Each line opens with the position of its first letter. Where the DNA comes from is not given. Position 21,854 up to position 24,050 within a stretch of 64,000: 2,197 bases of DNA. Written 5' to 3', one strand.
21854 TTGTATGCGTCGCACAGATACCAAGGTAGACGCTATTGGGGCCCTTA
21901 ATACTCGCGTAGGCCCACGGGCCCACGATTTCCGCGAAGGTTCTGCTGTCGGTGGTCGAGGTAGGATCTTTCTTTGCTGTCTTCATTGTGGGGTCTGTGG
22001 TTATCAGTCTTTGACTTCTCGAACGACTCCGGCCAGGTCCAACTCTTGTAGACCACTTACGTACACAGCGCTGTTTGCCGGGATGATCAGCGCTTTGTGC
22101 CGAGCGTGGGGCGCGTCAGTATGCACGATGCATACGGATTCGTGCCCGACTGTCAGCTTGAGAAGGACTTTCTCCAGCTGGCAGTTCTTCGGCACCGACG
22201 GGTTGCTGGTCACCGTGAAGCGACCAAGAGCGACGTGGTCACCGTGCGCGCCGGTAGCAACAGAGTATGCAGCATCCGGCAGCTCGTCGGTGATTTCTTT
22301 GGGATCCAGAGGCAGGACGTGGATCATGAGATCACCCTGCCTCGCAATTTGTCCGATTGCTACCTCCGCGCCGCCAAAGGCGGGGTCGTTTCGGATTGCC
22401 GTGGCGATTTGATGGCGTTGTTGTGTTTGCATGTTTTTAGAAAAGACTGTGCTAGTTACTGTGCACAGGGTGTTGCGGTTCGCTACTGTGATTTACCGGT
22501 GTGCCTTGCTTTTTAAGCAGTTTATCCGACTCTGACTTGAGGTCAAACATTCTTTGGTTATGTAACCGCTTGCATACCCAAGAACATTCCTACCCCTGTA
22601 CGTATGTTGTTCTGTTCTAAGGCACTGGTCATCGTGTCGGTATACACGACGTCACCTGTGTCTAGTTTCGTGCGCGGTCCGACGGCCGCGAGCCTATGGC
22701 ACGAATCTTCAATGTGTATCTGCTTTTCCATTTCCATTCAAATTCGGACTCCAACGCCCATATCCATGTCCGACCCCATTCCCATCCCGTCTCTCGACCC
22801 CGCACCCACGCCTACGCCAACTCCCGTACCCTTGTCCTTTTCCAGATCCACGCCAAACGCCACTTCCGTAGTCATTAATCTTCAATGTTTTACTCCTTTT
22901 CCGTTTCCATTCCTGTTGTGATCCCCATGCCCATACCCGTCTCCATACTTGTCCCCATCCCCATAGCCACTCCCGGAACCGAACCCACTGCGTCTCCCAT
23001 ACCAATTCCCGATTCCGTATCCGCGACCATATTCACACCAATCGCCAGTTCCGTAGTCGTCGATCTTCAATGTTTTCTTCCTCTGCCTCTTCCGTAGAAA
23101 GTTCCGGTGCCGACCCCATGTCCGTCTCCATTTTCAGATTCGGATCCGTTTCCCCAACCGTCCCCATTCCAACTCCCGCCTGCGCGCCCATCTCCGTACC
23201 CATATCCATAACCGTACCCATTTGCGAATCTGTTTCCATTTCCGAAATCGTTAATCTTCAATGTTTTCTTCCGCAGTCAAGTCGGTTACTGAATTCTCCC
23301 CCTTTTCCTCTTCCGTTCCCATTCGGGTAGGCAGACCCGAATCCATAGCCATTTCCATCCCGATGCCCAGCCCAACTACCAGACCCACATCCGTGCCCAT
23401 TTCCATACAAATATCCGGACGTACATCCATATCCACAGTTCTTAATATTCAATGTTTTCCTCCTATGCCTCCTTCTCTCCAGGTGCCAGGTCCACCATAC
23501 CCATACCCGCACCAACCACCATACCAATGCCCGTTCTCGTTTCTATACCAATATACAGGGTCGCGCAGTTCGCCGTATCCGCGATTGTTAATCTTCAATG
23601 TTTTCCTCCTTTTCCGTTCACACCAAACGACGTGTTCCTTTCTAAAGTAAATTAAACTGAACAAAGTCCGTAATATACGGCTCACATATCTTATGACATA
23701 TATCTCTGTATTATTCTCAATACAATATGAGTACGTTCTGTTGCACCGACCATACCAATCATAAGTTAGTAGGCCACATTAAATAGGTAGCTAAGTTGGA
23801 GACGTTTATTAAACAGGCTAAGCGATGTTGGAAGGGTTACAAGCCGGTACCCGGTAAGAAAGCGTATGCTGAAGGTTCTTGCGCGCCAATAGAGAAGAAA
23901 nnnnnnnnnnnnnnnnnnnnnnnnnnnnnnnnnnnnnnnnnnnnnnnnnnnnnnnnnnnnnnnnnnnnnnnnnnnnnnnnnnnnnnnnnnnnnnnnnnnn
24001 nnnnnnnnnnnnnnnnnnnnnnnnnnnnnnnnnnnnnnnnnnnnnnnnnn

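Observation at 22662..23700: Array 2: five more members plus a decayed sixth, with its own promoter-like motif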

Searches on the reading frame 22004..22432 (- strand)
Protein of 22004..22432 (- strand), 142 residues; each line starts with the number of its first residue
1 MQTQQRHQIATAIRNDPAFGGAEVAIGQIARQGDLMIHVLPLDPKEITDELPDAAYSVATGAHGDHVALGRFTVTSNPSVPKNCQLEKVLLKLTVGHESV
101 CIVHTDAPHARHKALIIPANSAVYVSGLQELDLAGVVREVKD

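Call 24: find_encoding_contigs(protein=window:22004-22432:-, flank=10000, max_places=10)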
Protein window:22004-22432:- (142 aa): 18 contigs read that carry it; 10 places shown.
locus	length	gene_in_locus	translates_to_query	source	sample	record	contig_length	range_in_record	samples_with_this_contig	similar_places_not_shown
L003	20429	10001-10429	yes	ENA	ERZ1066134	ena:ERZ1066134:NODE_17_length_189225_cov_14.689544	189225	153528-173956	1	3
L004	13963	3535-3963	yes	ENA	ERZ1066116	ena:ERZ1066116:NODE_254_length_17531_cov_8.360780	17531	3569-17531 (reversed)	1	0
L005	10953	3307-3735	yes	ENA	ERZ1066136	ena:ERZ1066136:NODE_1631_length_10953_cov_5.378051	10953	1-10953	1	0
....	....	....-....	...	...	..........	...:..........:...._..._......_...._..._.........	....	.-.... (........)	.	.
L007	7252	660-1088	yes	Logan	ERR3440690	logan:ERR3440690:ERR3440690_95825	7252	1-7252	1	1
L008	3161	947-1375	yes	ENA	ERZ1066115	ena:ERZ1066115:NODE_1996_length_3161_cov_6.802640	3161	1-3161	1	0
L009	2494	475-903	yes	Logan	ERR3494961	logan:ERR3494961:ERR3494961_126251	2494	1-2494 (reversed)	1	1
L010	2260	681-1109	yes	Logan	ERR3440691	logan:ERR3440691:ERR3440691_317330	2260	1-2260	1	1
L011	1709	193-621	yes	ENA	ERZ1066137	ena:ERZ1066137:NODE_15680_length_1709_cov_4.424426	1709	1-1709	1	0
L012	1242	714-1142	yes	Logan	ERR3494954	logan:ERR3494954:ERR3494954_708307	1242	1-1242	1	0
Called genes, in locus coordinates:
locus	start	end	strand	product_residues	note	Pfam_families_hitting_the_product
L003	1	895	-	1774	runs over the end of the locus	PF13385:Laminin_G_3 (faint)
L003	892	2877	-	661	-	-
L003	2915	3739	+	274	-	-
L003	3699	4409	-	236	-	-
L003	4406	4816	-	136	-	-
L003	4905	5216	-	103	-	-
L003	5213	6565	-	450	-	-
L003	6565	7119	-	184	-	-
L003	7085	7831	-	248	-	-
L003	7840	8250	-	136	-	-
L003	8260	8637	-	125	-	-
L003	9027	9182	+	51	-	-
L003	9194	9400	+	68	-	-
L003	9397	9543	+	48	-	-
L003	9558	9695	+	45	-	-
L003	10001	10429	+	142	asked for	-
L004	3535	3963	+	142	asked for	-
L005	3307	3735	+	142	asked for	-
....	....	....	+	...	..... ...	-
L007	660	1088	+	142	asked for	-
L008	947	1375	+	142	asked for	-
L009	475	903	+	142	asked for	-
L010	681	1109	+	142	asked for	-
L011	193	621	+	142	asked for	-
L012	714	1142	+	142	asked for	-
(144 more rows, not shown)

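Call 33: search_protein_families(library=phrogs, proteins=[window:22004-22432:-], max_evalue=0.01)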
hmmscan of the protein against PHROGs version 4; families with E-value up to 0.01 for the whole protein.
window:22004-22432:- (142 aa): 0 families

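Call 35: find_related_loci(query=window:22004-22432:-, collection=viral_contigs, flank=6000)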
Query window:22004-22432:- (142 aa) in viral_contigs; peptide patterns used: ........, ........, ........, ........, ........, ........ (x = any residue, [..] = any of these).
13 stretches matched a pattern, but none encodes a relative of the query by tblastn (E <= 1e-3).

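Call 49: find_homologous_proteins(query=window:22004-22432:-, max_evalue=0.001)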
Query window:22004-22432:- (142 aa): 2 proteins with E <= 0.001 among 34 candidates.
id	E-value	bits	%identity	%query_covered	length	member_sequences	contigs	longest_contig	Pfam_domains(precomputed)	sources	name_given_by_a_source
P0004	1.4e-65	237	78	100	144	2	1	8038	-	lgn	-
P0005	4.3e-63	229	100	75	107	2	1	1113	-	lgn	-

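Call 50: find_encoding_contigs(protein=P0004, flank=10000)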
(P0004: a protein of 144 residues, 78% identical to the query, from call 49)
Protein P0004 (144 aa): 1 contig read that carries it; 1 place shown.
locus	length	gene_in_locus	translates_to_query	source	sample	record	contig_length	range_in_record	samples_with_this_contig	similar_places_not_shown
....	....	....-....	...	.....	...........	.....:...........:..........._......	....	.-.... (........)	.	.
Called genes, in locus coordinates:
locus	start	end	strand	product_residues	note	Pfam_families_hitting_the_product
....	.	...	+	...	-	?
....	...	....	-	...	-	-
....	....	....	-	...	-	-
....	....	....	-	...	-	-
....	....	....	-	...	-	-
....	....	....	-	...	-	-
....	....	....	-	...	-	-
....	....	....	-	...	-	-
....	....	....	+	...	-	-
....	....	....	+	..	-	-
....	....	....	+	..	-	-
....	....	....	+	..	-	-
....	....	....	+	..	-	-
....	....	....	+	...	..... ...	-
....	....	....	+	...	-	-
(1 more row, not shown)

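Call 59: find_related_loci(query=A4, collection=metagenome_contigs, flank=8000)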
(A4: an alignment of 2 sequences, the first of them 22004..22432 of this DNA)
Query A4 (142 aa) in metagenome_contigs; peptide patterns used: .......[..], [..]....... (x = any residue, [..] = any of these).
314 stretches matched a pattern, but none encodes a relative of the query by tblastn (E <= 1e-3).
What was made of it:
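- Tried and rejected: The neighbouring 142-aa protein in IMG/VR (call 35) and JGI metagenomes (call 59): nothing.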

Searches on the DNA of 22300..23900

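Call 76: search_rna_families(source=window, start=22300, end=23900, threshold=evalue, max_evalue=1)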
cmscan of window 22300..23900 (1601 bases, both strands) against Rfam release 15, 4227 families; matches with E-value up to 1: 0.
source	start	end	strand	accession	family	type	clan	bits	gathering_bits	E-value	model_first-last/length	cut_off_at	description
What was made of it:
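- On Known RNA families: 0 Rfam matches at E <= 1 (call 76).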

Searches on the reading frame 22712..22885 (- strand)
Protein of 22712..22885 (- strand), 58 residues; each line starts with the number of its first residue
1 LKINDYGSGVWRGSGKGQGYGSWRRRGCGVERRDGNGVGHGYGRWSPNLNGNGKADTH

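Call 15: search_protein_families(library=ncbifam, alignment_id=A1, max_evalue=1)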
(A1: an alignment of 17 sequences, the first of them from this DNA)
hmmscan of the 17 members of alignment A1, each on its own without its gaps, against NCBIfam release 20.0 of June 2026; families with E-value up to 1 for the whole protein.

A. member 1, seq(58 aa): 0 families

B. families by the number of members that match (of 17 scanned): 1 family
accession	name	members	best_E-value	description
NF003160.0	PRK04135.1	1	0.34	2,3-bisphosphoglycerate-independent phosphoglycerate mutase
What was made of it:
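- On RiPP / bacteriocin precursor array: NCBIfam gives 0 relevant hits at E <= 1 (call 15).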

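Call 16: search_protein_families(library=pfam, alignment_id=A1, max_evalue=1)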
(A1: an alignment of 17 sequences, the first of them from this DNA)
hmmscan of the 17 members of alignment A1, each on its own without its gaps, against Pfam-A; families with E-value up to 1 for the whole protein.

A. member 1, seq(58 aa): 2 families
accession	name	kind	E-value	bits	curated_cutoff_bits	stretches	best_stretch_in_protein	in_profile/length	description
PF22807.2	TrAA12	-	0.19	10.5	30.9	1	7-54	385-434/463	TrAA12-like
PF17228.7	SGP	-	0.77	11.1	26.7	0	13-55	4-40/93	Sulphur globule protein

B. families by the number of members that match (of 17 scanned): 2 families
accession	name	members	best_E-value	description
PF22807.2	TrAA12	10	0.0015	TrAA12-like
PF17228.7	SGP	1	0.77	Sulphur globule protein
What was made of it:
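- On RiPP / bacteriocin precursor array: Pfam gives only sub-threshold low-complexity hits (call 16).
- On Sulfur globule protein (PF17228): Best score 11.1 bits against 26.7 bits, in 1 of 17 members (call 16).
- On RTX-type GGxGxD calcium-binding repeats: No Pfam hit (call 16).
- Closest known: Sulfur globule proteins SgpA-C. Different: One of 17 members gives E = 0.77 and 11 bits, against a cutoff of 26.7 bits (call 16).
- No NCBIfam or Pfam precursor family matches, even at E <= 1 (calls 15, 16).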

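Call 17: search_protein_families(library=phrogs, alignment_id=A1, max_evalue=1)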
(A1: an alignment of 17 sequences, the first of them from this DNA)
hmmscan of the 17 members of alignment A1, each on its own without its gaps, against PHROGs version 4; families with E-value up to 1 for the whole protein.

A. member 1, seq(58 aa): 1 family
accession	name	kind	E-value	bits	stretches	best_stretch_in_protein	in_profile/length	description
phrog_3097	-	unknown function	0.88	10.4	0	2-24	62-84/97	-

B. families by the number of members that match (of 17 scanned): 2 families
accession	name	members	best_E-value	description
phrog_14140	-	1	0.03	-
phrog_3097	-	1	0.88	-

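Call 18: find_homologous_proteins(query=A1, max_evalue=0.01)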
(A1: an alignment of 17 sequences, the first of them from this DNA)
Query A1 (17 sequences) (58 aa, profile of the alignment): 2 proteins with E <= 0.01 among 8000 candidates.
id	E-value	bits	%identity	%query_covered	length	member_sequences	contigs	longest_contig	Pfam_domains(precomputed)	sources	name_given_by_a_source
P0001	2.1e-6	46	39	100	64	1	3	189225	-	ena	-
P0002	2.7e-3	36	62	22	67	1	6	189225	-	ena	-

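Call 20: find_encoding_contigs(protein=P0001, flank=10000, max_places=10)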
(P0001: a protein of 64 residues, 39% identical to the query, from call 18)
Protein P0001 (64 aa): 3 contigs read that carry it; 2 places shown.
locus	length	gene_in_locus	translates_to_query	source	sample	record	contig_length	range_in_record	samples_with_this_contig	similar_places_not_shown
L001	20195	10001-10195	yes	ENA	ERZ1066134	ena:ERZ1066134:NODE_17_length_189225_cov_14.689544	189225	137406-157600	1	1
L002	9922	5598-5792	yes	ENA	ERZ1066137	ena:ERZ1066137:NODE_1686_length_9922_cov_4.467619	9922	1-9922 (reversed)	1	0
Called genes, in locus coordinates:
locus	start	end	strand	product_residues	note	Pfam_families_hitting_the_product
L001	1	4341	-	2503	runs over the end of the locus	-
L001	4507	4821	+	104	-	-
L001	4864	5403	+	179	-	PF16473:Rv2179c-like (weak)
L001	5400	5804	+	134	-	-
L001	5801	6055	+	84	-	-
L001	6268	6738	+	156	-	-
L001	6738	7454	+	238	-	-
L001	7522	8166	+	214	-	-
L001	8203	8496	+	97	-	PF19905:DUF6378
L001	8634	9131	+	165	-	-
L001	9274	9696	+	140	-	-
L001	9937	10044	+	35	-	-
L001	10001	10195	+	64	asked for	-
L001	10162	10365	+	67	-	-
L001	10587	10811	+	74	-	-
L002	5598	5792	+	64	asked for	-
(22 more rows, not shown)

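Call 25: find_encoding_contigs(protein=P0002, flank=3000, max_places=10)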
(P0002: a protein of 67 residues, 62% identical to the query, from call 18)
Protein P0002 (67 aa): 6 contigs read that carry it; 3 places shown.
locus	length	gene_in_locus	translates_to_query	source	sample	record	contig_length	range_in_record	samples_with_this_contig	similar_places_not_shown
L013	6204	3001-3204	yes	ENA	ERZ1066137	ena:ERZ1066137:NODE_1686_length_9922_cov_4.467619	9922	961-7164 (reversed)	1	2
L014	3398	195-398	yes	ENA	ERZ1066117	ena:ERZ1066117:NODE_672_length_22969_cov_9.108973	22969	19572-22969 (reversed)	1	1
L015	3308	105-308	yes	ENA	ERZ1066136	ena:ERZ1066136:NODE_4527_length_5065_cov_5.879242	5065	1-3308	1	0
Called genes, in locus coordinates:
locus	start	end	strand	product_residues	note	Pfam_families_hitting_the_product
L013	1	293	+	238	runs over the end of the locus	-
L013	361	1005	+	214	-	-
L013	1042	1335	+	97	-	PF19905:DUF6378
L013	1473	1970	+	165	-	-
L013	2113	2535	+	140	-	-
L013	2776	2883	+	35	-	-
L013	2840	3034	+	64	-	-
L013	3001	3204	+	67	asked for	-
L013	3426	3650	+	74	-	-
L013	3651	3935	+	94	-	-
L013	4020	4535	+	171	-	-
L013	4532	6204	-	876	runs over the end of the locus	?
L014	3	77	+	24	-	?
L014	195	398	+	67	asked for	-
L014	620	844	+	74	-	-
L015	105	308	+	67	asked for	-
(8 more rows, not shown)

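Call 46: search_protein_representatives(alignment_id=A1)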
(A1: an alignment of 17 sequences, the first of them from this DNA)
Query: 17 sequences, 58 profile positions. Proteins with E-value up to 0.001 (for the whole library): 1; up to 1e-10: 0; up to 1e-30: 0. The best 1 are listed.
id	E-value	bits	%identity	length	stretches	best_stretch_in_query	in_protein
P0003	1.8e-09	54.1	-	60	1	1-58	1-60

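Call 48: predict_structure(alignment_id=A1)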
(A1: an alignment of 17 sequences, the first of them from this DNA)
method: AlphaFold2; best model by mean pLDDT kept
length: 58 residues; sequences in the alignment: 17
mean_pLDDT: 38.2   pTM: 0.15
mean pLDDT of the five models: 38.2, 35.7, 35.3, 33.4, 30.8
residues with pLDDT >= 90: 0; 70-90: 0; 50-70: 0; < 50: 58
segments of 3 or more residues with pLDDT < 50: 1-58
pLDDT, mean of each block of 10 residues (from residue 1): 35 38 40 37 40 40
secondary structure, 60 per line:
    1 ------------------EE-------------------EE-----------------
elements in order:
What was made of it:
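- On Polyglycine-II / gp38-type glycine-rich domain: The AlphaFold2 model has pLDDT 38, too low for a fold search (call 48).
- AlphaFold2 gives pLDDT 38 (call 48).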

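Call 57: search_dna_similar(query=window:22712-22885:-, collection=phages, mode=protein, max_evalue=10, max_rows=20)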
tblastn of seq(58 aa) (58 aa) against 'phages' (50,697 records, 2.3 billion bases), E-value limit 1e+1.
Records with a match: 1; places in all: 1; records where one place covers at least 80% of the query: 0.
Best place of each record, by identity: <60% 1.
By first word of the organism name: Microbacterium 1.
By host as written in the record: Microbacterium foliorum NRRL B-24224 1.
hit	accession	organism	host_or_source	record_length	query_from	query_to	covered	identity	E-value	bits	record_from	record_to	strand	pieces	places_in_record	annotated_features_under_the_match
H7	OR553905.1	Microbacterium phage Magritte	Microbacterium foliorum NRRL B-24224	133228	22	49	48%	46.4%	3e+0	30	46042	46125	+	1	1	46: DNA helicase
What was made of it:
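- Tried and rejected: tblastn of a member against the same records: chance hit only (call 57).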

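Call 89: search_solved_structures(query=A1, max_evalue=10)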
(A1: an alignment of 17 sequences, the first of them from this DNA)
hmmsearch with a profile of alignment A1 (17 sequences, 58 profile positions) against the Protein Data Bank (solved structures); distinct sequences matched with E-value up to 10: 7.
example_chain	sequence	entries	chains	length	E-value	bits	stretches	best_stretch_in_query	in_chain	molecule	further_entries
6trp_A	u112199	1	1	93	0.0044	20.8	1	4-32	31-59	Peptide synthetase XpsB,Peptide synthetase XpsB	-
4v8m_AD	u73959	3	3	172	0.22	15.3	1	13-53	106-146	40S RIBOSOMAL PROTEIN S10, PUTATIVE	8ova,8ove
7xbx_R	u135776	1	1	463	0.41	14.5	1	16-45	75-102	Processed fractalkine,CX3C chemokine receptor 1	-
5opt_n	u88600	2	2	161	1.2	13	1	15-48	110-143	40S ribosomal protein S10, putative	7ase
11cu_A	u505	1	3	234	1.3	12.9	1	8-43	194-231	ZnO48_baseKO_ES_Complex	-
7f1r_R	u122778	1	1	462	2.8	11.8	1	7-31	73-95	C-C motif chemokine 5,C-C chemokine receptor type 5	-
7f1q_R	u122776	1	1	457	6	10.7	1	7-31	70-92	C-C motif chemokine 3,C-C chemokine receptor type 5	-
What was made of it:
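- On Polyglycine-II / gp38-type glycine-rich domain: The PDB profile search returns only linker-like chance hits (call 89).
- Closest known: Glycine-rich motifs alternating with hypervariable segments in T-even phage gp38 adhesins. Different: A PDB profile search finds nothing (call 89).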
